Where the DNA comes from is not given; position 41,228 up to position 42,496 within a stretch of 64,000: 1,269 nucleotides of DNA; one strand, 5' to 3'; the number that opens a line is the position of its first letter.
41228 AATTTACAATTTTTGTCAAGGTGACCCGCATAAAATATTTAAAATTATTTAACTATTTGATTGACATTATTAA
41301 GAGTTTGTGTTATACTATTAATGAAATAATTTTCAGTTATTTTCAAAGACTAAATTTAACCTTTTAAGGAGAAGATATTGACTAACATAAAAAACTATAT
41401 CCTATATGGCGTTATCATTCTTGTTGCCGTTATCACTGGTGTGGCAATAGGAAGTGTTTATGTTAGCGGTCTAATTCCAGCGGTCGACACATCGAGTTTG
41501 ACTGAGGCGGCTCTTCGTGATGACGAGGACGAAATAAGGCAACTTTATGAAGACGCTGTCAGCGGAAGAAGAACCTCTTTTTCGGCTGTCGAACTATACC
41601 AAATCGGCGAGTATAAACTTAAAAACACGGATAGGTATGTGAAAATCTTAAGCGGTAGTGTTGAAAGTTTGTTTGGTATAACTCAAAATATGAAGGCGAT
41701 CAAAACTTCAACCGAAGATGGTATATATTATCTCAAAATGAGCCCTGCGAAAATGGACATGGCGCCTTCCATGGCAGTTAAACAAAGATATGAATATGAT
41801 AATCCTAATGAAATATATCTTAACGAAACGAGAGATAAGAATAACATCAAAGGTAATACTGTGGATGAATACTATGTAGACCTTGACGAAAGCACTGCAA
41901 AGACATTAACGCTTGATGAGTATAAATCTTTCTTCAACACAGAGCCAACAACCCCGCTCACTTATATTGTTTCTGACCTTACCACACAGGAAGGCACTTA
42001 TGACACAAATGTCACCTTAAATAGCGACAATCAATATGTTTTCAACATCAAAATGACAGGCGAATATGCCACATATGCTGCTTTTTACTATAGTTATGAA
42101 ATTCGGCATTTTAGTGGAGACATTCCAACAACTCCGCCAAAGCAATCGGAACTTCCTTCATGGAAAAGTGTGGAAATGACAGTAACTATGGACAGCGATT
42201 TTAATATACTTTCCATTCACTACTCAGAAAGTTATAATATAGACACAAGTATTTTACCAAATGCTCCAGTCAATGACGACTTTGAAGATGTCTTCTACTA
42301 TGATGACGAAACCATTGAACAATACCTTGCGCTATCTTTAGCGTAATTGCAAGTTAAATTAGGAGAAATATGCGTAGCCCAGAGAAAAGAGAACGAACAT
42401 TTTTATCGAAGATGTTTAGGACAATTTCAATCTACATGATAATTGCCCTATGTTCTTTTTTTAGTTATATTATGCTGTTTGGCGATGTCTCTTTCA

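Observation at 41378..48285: Two-gene envelope module: 322-aa anchored protein plus 1971-aa anchored beta-rich giant of unknown family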

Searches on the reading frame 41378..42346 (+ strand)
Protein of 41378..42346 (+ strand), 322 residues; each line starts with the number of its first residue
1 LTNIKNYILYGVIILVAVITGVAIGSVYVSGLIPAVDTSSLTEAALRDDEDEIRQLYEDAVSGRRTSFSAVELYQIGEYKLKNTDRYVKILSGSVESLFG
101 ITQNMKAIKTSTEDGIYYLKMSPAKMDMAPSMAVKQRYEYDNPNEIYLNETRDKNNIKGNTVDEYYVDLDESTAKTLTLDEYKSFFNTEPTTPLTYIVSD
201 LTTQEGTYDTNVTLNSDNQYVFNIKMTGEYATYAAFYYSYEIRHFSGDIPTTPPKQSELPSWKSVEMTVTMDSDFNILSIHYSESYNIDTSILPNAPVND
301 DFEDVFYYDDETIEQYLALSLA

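Call 9: search_protein_families(library=pfam, proteins=[window:41378-42346:+], max_evalue=0.1)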
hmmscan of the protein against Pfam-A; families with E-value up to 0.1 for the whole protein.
window:41378-42346:+ (322 aa): 0 families

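Call 10: search_protein_families(library=ncbifam, proteins=[window:41378-42346:+], max_evalue=0.1)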
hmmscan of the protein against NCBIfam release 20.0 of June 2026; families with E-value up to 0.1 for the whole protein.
window:41378-42346:+ (322 aa): 0 families

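Call 16: find_homologous_proteins(query=window:41378-42346:+, max_evalue=0.001)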
Query window:41378-42346:+ (322 aa): 42 proteins with E <= 0.001 among 1658 candidates.
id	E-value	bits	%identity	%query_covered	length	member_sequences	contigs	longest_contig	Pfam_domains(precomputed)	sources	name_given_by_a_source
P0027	4.7e-196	668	95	100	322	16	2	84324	-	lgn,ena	-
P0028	1.1e-191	654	94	100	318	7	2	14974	-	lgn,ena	-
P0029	5.1e-185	632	92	100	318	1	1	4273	-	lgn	-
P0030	3.1e-160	550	78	100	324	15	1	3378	-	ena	-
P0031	1.9e-156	538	78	100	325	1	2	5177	-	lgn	-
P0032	1.6e-149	515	75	100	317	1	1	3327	-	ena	-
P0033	8.9e-149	513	75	100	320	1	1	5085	-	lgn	-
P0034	5.5e-146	504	76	100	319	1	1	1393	-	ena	-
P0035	6.7e-145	500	75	100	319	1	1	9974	-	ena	-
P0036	8.3e-145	500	75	100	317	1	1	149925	-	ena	-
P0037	1.6e-144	499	75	100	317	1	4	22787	-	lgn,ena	-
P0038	4.0e-144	498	74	100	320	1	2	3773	-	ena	-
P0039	4.5e-144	497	74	100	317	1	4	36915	-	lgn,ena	-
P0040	6.4e-144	497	75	100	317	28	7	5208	-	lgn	-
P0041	1.0e-143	496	74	100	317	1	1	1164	-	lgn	-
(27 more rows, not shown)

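Call 30: predict_structure(alignment_id=A1)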
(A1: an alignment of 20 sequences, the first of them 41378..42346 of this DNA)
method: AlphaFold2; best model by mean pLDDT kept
length: 322 residues; sequences in the alignment: 20
mean_pLDDT: 87.6   pTM: 0.84
mean pLDDT of the five models: 87.6, 87.3, 87.2, 86.0, 85.5
residues with pLDDT >= 90: 218; 70-90: 66; 50-70: 15; < 50: 23
segments of 3 or more residues with pLDDT < 50: 1-7, 9-11, 20-30
pLDDT, mean of each block of 10 residues (from residue 1): 45 50 35 77 92 97 95 98 96 85 91 96 79 94 95 90 89 93 93 94 95 97 97 95 86 90 97 98 91 81 97 94 84
secondary structure, 60 per line:
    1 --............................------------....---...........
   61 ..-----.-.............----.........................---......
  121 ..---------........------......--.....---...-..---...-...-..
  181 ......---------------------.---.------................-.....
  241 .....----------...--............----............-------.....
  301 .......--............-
elements in order: H3-30 H43-46 H50-62 H70-82 E87-97 E101-111 E115-122 E132-139 E146-151 E175-177 H179-186 E219-227 H228-234 H236-245 E261-272 E277-288 E296-307 H310-321

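Call 38: fold_search(model_id=the predicted structure, library=pdb)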
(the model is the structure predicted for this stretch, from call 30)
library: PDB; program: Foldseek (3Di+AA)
matches with E <= 10: 1301; with E <= 0.001: 6
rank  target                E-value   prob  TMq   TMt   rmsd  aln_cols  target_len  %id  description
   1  5kku_C                4.2e-04  0.30  0.14  0.15  21.5       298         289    9  Crystal structure of an N-terminal dehydratase from difficidin assembly line (released 2016-12-21)
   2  5kku_D                4.2e-04  0.25  0.13  0.14  21.2       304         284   10  Crystal structure of an N-terminal dehydratase from difficidin assembly line (released 2016-12-21)
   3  3buu_B                7.6e-04  0.47  0.15  0.19  14.1       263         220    8  Crystal structure of LolA superfamily protein NE2245 from Nitrosomonas europaea (released 2008-01-22)
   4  3mh9_A                8.5e-04  1.00  0.31  0.44   8.2       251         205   10  Crystal structure of LprG mutant V91W from Mycobacterium tuberculosis (released 2010-09-01)
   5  4eg9                  9.5e-04  0.94  0.28  0.35  13.2       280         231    9  1.9 Angstrom resolution crystal structure of Se-methionine hypothetical protein SAOUHSC_02783 from Staphylococcus aureus (released 2012-04-11)
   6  5kku_A                9.5e-04  0.25  0.13  0.15  19.1       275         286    9  Crystal structure of an N-terminal dehydratase from difficidin assembly line (released 2016-12-21)
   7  3mh8_A                1.2e-03  0.99  0.28  0.40   9.1       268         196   10  Crystal structure of LprG from Mycobacterium tuberculosis (released 2010-09-01)
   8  5kku_B                1.2e-03  0.16  0.11  0.12  21.8       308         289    9  Crystal structure of an N-terminal dehydratase from difficidin assembly line (released 2016-12-21)
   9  9tp6_A                1.3e-03  0.85  0.25  0.30  11.3       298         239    8  Structure of LolA3 from Porphyromonas gingivalis (released 2026-02-18)
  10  2ich_A                1.5e-03  0.60  0.17  0.17  18.3       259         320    9  CRYSTAL STRUCTURE OF A PUTATIVE ATTH (NE1406) FROM NITROSOMONAS EUROPAEA AT 2.00 A RESOLUTION (released 2006-10-03)
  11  3mha_A                1.6e-03  1.00  0.30  0.44   8.6       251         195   11  Crystal structure of LprG from Mycobacterium tuberculosis bound to PIM (released 2010-09-01)
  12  3mh9_C                1.9e-03  1.00  0.32  0.45   8.1       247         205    9  Crystal structure of LprG mutant V91W from Mycobacterium tuberculosis (released 2010-09-01)
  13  2fr2                  2.0e-03  0.91  0.20  0.31  10.4       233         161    8  Crystal Structure of Rv2717c from M. tuberculosis (released 2006-01-31)
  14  9tp6_B                2.1e-03  0.82  0.24  0.29  11.5       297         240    8  Structure of LolA3 from Porphyromonas gingivalis (released 2026-02-18)
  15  5tz7_B                2.6e-03  0.16  0.12  0.14  19.5       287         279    8  Crystal Structure of CurK Dehydratase D1169N Inactive Mutant (released 2017-01-11)
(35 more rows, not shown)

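Call 39: find_related_loci(query=A1, collection=genome_contigs, flank=10000)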
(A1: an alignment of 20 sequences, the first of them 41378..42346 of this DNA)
Query A1 (322 aa) in genome_contigs; peptide patterns used: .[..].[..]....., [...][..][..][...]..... (x = any residue, [..] = any of these).
102 stretches matched a pattern; 16 encode a relative of the query (tblastn E <= 1e-3); 16 distinct loci.
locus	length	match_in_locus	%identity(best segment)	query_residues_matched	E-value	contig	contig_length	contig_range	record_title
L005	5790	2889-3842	92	1-322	0e+0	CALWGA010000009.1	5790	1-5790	MAG: uncultured Clostridia bacterium isolate E14__bin171 genome assembly, contig: E14__k127_117287, whole genome shotgun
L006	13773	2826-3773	74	1-321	8e-154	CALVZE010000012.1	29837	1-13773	MAG: uncultured Clostridia bacterium isolate BRZ_PH__bin59 genome assembly, contig: BRZ_PH__NODE_2169_length_29837_cov_8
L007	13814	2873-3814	71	1-319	3e-141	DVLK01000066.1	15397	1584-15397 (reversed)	MAG TPA_asm: Candidatus Caccovivens faecavium isolate ChiW6-1002 ChiW6__C80984_L15397_SRR5512644, whole genome shotgun s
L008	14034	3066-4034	66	1-319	8e-139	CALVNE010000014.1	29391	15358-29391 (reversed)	MAG: uncultured Clostridia bacterium isolate BRZ_EH__bin128 genome assembly, contig: BRZ_EH__NODE_2678_length_29391_cov_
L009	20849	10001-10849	71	1-289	1e-132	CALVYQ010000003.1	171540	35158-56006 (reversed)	MAG: uncultured Clostridia bacterium isolate BRZ_GB__bin77 genome assembly, contig: BRZ_GB__NODE_135_length_171540_cov_1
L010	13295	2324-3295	60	1-319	2e-117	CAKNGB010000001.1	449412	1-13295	MAG TPA_asm: uncultured Clostridia bacterium isolate ERR3414586_bin.3_metaWRAP_v1.1_MAG genome assembly, contig: NODE_5_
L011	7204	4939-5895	56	5-319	3e-111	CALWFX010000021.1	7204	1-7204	MAG: uncultured Clostridia bacterium isolate E27__bin15 genome assembly, contig: E27__k127_3551681, whole genome shotgun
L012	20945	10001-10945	50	4-317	2e-96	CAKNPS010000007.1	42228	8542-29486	MAG TPA_asm: uncultured Clostridia bacterium isolate ERR3414581_bin.102_metaWRAP_v1.1_MAG genome assembly, contig: NODE_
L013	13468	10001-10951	50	4-317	3e-96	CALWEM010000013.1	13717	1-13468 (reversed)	MAG: uncultured Clostridia bacterium isolate E06__bin220 genome assembly, contig: E06__k127_4554083, whole genome shotgu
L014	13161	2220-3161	49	4-317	3e-94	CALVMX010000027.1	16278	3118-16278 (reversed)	MAG: uncultured Clostridia bacterium isolate BRZ_EA__bin76 genome assembly, contig: BRZ_EA__NODE_3730_length_16278_cov_5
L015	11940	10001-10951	47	1-317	5e-91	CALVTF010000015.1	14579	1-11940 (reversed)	MAG: uncultured Clostridia bacterium isolate BRZ_AT__bin49 genome assembly, contig: BRZ_AT__NODE_3903_length_14579_cov_4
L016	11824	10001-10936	46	5-317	5e-74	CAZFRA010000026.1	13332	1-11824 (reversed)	MAG TPA_asm: uncultured Lachnospiraceae bacterium isolate SRP141132_co2_62 genome assembly, contig: NODE_3856_length_133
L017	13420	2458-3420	54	1-317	1e-103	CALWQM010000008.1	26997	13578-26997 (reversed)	MAG: uncultured Clostridia bacterium isolate E14__bin174 genome assembly, contig: E14__k127_1859256, whole genome shotgu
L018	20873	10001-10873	39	12-314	3e-48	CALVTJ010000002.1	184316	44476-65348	MAG: uncultured Clostridia bacterium isolate BRZ_KC__bin76 genome assembly, contig: BRZ_KC__NODE_57_length_184316_cov_17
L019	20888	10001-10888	36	1-310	5e-44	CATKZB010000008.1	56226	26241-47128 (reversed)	MAG TPA_asm: uncultured Christensenella sp. isolate MGG06840_1680015412 genome assembly, contig: ERR3199580_853, whole g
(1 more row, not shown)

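Call 44: search_solved_structures(query=A1, max_evalue=10)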
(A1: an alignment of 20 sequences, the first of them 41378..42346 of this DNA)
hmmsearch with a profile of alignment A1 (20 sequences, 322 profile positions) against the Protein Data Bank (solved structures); distinct sequences matched with E-value up to 10: 1.
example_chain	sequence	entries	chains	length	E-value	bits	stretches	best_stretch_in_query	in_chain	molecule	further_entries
5h61_A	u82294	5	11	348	0.12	14.9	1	93-186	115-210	Transferase | Putative cytoplasmic protein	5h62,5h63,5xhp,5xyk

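Call 68: search_protein_families(library=pfam, alignment_id=A1, max_evalue=10)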
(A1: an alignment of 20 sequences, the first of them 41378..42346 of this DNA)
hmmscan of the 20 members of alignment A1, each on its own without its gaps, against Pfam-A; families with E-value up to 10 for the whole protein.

A. member 1, window:41378-42346:+ (322 aa): 1 family
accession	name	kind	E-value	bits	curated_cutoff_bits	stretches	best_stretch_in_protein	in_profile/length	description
PF10342.15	Kre9_KNH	-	0.31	12.2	24.6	1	187-232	36-83/94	Kre9/KNH-like N-terminal Ig-like domain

B. families by the number of members that match (of 20 scanned): 11 families
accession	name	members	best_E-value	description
PF06742.16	DUF1214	2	0.0088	Protein of unknown function (DUF1214)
PF18981.6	InlK_D3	2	0.11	Internalin K domain (D3/D4)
PF14930.12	Qn_am_d_aII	2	0.15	Quinohemoprotein amine dehydrogenase, alpha subunit domain II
PF22850.1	CATSPERD-E_C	1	0.0055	CATSPERD/E C-terminal domain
PF18612.7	Bac_A_amyl_C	1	0.046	Bacterial Alpha amylase C-terminal domain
PF06942.17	GlpM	1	0.068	GlpM protein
PF16411.10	SusF_SusE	1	0.14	Outer membrane protein SusF_SusE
PF16144.10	DUF4852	1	0.15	Domain of unknown function (DUF4852)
PF15661.10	CF222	1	0.17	C6orf222, uncharacterised family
PF17894.6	Cas9_Topo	1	0.25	Topo homolgy domain in CRISPR-associated endonuclease Cas9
PF10342.15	Kre9_KNH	1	0.31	Kre9/KNH-like N-terminal Ig-like domain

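Call 70: search_protein_families(library=padloc, proteins=[window:41378-42346:+], max_evalue=0.01)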
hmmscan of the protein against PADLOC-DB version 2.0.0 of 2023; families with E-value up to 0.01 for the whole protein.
window:41378-42346:+ (322 aa): 0 families

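Call 71: search_protein_families(library=phrogs, proteins=[window:41378-42346:+], max_evalue=0.01)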
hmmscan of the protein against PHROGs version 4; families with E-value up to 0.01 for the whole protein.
window:41378-42346:+ (322 aa): 0 families

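Call 84: find_homologous_proteins(query=A4, max_evalue=0.001)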
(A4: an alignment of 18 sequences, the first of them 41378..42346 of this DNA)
Query A4 (18 sequences) (322 aa, profile of the alignment): 46 proteins with E <= 0.001 among 7723 candidates.
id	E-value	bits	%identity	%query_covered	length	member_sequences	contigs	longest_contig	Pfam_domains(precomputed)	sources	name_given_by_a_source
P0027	1.6e-93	331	95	100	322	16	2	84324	-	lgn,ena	-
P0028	2.1e-92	327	94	100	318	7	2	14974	-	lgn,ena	-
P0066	7.2e-92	326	46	98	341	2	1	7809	-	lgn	-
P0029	4.8e-91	323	92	100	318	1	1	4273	-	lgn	-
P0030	1.0e-89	319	78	100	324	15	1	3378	-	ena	-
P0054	1.9e-89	318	60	99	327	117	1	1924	-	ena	-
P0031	3.9e-88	313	78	100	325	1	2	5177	-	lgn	-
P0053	1.6e-87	311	66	99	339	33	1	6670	-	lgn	-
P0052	3.8e-87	310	66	99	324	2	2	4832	-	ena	-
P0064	9.6e-87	309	46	98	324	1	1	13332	-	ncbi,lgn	-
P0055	3.8e-86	307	61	95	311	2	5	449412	-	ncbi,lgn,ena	-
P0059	6.2e-86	306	55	99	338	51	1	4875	-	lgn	-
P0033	5.2e-85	303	75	100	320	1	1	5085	-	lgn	-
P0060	9.9e-85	302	54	99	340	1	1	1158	-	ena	-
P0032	1.2e-84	302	75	100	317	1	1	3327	-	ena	-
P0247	2.7e-37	147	25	68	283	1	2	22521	-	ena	-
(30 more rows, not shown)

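Call 85: find_encoding_contigs(protein=P0247, flank=10000, max_places=1)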
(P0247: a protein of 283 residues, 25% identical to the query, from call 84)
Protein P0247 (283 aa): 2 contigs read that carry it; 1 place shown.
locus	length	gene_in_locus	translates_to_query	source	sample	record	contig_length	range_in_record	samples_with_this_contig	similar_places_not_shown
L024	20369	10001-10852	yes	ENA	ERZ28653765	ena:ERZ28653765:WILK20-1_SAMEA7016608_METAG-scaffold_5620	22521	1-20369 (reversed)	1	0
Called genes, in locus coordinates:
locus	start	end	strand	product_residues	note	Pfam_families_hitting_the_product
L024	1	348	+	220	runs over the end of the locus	PF03602:Cons_hypoth95 (weak), PF05175:MTS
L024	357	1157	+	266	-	PF00590:TP_methylase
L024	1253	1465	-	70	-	PF12844:HTH_19, PF13443:HTH_26, PF13560:HTH_31, PF01381:HTH_3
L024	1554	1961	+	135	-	-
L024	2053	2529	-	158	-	PF00692:dUTPase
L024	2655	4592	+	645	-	PF00664:ABC_membrane, PF00005:ABC_tran, PF02463:SMC_N (faint), PF09818:ABC_ATPase (faint)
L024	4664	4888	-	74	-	PF00403:HMA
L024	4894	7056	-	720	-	PF00403:HMA, PF00122:E1-E2_ATPase, PF00702:Hydrolase, PF08282:Hydrolase_3 (faint)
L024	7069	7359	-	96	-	PF02583:Trns_repr_metal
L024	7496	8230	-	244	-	PF02674:Colicin_V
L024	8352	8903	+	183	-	PF06866:DUF1256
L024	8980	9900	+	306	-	PF12146:Hydrolase_4, PF00561:Abhydrolase_1 (weak)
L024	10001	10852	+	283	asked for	-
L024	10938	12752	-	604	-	PF01411:tRNA-synt_2c, PF07973:tRNA_SAD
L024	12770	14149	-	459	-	PF01406:tRNA-synt_1e, PF01921:tRNA-synt_1f (faint), PF09334:tRNA-synt_1g (weak), PF00133:tRNA-synt_1, PF09190:DALR_2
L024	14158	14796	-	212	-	PF00132:Hexapep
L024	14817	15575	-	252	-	PF08220:HTH_DeoR, PF00455:DeoRC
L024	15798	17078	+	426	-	PF02403:Seryl_tRNA_N, PF00587:tRNA-synt_2b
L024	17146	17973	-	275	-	PF01569:PAP2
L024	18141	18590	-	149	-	-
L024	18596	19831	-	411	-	PF02368:Big_2, PF13306:LRR_5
